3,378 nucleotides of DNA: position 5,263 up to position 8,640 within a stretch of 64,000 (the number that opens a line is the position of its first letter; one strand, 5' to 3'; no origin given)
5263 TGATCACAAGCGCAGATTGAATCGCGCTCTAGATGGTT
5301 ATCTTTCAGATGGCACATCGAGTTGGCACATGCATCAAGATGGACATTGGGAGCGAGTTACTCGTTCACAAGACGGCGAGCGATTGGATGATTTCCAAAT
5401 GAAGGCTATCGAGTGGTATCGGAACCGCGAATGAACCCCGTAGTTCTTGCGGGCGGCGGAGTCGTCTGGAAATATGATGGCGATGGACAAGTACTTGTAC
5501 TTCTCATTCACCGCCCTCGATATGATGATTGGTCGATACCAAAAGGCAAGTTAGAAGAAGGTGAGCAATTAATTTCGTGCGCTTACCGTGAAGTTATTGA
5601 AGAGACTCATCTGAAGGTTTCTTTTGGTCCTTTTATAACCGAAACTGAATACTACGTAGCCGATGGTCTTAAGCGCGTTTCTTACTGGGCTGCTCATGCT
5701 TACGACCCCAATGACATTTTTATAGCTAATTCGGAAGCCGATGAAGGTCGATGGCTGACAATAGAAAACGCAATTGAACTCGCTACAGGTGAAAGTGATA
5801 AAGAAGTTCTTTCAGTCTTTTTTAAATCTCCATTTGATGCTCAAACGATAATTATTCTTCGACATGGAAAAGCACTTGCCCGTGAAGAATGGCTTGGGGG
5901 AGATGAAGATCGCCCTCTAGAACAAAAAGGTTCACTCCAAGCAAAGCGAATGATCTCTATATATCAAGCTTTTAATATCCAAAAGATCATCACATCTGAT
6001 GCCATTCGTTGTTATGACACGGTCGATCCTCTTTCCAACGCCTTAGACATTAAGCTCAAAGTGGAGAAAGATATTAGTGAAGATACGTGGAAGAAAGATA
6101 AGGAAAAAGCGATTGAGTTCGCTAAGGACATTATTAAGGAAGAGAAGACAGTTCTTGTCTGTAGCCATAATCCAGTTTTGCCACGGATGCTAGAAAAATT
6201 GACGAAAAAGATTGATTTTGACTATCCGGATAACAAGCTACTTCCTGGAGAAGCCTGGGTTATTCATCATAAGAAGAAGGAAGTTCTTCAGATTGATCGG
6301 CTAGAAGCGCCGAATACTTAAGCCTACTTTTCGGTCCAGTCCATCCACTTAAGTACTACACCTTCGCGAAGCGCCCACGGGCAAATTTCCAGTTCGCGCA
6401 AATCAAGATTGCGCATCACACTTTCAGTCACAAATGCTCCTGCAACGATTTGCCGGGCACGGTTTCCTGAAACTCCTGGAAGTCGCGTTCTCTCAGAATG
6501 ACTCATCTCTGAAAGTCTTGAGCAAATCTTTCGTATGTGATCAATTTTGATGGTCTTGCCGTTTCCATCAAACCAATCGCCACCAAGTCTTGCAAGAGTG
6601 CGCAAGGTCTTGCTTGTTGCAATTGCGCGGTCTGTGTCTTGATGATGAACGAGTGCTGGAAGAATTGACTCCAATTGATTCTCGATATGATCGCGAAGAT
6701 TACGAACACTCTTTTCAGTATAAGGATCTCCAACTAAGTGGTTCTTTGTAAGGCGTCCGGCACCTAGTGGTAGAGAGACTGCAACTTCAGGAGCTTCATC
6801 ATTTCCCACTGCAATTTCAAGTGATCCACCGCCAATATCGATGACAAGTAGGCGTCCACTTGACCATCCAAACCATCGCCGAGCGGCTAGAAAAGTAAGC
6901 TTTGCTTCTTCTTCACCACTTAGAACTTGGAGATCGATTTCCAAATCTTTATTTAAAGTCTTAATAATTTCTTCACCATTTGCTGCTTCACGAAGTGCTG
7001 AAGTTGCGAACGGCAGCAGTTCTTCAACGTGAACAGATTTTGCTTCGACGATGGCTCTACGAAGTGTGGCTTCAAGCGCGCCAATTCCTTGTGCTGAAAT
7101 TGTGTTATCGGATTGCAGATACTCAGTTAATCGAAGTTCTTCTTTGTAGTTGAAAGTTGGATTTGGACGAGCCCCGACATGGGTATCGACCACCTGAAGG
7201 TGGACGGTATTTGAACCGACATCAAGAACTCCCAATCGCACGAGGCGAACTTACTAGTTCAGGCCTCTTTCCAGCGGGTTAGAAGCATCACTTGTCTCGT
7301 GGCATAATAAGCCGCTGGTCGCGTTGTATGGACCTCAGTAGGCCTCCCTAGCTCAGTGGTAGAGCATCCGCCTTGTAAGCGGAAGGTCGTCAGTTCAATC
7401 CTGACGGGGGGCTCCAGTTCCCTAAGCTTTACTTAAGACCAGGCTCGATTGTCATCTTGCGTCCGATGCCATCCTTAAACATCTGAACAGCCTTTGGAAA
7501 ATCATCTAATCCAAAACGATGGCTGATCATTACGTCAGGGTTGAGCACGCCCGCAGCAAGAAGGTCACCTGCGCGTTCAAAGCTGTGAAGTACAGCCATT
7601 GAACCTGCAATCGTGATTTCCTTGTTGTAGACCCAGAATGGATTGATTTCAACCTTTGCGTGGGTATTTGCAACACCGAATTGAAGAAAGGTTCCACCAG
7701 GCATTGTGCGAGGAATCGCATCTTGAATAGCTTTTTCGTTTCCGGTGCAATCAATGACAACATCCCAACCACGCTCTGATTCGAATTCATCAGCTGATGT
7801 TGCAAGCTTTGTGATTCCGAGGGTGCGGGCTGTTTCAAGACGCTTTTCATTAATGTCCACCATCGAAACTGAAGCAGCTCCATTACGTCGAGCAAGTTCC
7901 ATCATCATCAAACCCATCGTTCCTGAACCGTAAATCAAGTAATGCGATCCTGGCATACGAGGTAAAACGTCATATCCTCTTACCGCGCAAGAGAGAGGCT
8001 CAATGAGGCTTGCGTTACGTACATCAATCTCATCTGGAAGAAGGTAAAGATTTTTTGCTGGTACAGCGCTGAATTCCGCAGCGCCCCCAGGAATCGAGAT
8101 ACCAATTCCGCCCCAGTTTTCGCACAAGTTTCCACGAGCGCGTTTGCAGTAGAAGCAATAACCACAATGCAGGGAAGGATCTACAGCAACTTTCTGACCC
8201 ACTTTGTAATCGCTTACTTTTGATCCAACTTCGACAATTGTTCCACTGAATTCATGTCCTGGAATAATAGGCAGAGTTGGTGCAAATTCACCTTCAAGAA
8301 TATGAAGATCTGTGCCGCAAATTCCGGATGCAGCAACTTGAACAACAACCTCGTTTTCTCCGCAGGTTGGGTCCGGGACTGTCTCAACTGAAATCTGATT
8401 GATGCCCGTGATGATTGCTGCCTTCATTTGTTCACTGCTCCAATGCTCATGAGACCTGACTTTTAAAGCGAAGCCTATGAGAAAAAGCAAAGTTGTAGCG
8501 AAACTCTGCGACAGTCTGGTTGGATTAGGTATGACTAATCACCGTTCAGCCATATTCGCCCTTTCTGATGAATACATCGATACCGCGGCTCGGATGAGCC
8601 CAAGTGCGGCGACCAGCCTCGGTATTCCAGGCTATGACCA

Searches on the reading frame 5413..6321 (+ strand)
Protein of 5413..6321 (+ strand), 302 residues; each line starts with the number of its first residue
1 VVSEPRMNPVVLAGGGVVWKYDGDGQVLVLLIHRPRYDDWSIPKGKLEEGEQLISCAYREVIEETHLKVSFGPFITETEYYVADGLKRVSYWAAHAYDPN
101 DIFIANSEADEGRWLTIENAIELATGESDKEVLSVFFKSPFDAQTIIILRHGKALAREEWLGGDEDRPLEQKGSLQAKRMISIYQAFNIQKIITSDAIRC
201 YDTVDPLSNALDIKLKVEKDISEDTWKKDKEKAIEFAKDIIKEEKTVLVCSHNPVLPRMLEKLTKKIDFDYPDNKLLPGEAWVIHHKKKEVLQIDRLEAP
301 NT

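Call 6: search_protein_families(library=pfam, proteins=[window:5413-6321:+])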
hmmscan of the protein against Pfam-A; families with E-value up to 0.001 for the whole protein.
window:5413-6321:+ (302 aa): 2 families
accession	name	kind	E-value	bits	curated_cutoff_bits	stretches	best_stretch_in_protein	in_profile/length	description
PF00293.34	NUDIX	-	1.1e-15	58.3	21.1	1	17-130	8-128/134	NUDIX domain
PF00300.27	His_Phos_1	-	2.6e-15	57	21.7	1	146-223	1-79/194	Histidine phosphatase superfamily (branch 1)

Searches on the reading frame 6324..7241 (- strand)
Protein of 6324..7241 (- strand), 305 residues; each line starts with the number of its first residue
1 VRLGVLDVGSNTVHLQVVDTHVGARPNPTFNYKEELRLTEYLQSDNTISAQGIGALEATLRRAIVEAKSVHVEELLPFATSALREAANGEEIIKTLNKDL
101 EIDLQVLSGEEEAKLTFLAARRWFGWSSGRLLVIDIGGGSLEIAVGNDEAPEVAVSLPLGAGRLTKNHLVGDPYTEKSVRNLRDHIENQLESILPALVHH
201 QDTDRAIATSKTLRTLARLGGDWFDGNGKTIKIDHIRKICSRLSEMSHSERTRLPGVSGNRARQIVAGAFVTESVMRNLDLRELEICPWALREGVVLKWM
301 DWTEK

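Call 6: search_protein_families(library=pfam, proteins=[window:6324-7241:-])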
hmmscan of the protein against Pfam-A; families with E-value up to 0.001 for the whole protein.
window:6324-7241:- (305 aa): 1 family
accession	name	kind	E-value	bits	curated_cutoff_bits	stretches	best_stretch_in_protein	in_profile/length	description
PF02541.22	Ppx-GppA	-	2.8e-65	221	27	1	18-301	2-283/285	Ppx/GppA phosphatase family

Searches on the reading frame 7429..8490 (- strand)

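Call 6: search_protein_families(library=pfam, proteins=[window:7429-8490:-])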
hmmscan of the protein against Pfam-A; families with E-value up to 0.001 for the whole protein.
window:7429-8490:- (353 aa): 4 families
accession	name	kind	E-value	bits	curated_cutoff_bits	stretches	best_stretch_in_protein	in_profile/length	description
PF08240.17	ADH_N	-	1.6e-31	109.1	23.5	1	44-153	1-104/104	Alcohol dehydrogenase GroES-like domain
PF00107.32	ADH_zinc_N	-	4.8e-19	69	31.8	1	192-312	2-128/129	Zinc-binding dehydrogenase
PF16912.11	Glu_dehyd_C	-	4.6e-10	39.8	34.9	1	160-340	4-203/211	Glucose dehydrogenase C-terminus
PF13602.12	ADH_zinc_N_2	-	1.6e-07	32.7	27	1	234-341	12-126/134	Zinc-binding dehydrogenase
